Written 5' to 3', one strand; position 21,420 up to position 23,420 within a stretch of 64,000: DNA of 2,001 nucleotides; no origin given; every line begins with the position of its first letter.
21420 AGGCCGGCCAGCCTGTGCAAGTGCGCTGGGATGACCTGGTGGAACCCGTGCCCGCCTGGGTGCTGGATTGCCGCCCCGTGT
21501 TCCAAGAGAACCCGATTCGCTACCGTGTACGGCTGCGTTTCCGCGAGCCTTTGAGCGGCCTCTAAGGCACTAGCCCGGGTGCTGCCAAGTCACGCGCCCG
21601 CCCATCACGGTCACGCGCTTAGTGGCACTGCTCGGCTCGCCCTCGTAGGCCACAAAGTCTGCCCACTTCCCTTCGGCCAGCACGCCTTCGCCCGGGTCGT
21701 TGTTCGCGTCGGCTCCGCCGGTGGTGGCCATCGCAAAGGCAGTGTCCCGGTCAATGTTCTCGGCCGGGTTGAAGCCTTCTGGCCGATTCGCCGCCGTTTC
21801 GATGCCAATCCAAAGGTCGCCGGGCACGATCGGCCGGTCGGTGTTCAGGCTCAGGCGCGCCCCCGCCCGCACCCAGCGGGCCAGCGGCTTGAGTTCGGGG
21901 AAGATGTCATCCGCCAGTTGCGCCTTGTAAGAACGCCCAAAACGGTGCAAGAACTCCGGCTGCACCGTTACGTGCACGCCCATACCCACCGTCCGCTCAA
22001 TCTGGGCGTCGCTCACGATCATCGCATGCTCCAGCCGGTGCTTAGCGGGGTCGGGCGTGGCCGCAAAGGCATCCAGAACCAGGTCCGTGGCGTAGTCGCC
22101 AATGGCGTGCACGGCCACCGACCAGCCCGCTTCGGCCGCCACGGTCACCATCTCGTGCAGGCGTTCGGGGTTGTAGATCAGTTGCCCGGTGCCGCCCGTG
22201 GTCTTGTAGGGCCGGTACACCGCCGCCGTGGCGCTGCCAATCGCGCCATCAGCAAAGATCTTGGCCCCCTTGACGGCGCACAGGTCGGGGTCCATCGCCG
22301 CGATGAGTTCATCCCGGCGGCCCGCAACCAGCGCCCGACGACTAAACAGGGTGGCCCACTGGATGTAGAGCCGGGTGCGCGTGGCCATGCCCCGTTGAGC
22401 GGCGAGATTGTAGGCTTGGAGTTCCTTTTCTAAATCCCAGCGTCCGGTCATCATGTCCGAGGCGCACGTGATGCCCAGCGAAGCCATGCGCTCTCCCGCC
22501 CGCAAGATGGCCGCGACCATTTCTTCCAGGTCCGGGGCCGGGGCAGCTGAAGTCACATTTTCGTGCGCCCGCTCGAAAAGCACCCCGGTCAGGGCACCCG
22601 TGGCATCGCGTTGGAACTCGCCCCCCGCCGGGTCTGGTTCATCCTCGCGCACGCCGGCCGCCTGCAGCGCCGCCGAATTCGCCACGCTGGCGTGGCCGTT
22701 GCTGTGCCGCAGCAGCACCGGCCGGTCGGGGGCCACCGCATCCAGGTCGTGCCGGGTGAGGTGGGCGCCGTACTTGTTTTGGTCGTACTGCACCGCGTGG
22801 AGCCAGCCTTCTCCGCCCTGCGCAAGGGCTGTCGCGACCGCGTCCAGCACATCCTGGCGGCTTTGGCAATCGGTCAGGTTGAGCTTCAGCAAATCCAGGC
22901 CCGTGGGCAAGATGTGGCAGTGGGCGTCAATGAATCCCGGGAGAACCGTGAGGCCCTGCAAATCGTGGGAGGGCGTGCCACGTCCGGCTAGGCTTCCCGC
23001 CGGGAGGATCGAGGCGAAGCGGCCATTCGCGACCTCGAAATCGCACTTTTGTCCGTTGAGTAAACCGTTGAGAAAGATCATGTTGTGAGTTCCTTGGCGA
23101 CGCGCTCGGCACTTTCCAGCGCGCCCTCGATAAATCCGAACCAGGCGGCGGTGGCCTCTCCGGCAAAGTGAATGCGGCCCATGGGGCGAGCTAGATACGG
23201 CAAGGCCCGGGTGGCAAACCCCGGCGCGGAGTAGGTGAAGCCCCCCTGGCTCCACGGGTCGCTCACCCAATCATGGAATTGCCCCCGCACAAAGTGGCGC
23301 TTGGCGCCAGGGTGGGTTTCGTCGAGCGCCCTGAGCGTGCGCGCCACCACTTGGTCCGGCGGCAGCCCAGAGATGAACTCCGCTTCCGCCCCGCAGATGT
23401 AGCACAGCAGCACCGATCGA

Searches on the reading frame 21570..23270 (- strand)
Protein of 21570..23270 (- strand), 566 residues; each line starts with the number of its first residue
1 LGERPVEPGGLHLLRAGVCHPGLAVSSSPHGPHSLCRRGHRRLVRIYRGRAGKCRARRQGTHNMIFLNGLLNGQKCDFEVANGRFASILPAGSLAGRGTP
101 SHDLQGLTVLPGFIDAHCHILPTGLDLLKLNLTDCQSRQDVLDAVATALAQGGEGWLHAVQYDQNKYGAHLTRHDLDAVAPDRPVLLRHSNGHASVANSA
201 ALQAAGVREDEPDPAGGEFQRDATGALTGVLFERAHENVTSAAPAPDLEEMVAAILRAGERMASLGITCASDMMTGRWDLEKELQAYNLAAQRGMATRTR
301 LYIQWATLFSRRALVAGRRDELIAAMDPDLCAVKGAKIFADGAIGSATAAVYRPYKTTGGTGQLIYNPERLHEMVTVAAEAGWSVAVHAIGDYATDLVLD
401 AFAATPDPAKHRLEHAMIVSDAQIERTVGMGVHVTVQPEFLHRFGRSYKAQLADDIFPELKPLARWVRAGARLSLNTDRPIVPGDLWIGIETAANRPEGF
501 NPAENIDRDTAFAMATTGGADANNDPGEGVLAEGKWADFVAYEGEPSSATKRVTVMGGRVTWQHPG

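Call 76: search_protein_families(library=pfam, proteins=[window:21570-23270:-], max_evalue=0.00001)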
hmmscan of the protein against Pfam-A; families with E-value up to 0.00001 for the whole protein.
window:21570-23270:- (566 aa): 2 families
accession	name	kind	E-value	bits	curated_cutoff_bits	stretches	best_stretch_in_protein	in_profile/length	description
PF07969.17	Amidohydro_3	-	2.2e-77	262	29.7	1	103-560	4-470/472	Amidohydrolase family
PF01979.26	Amidohydro_1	-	4.7e-14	52.8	25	1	361-554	127-339/345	Amidohydrolase family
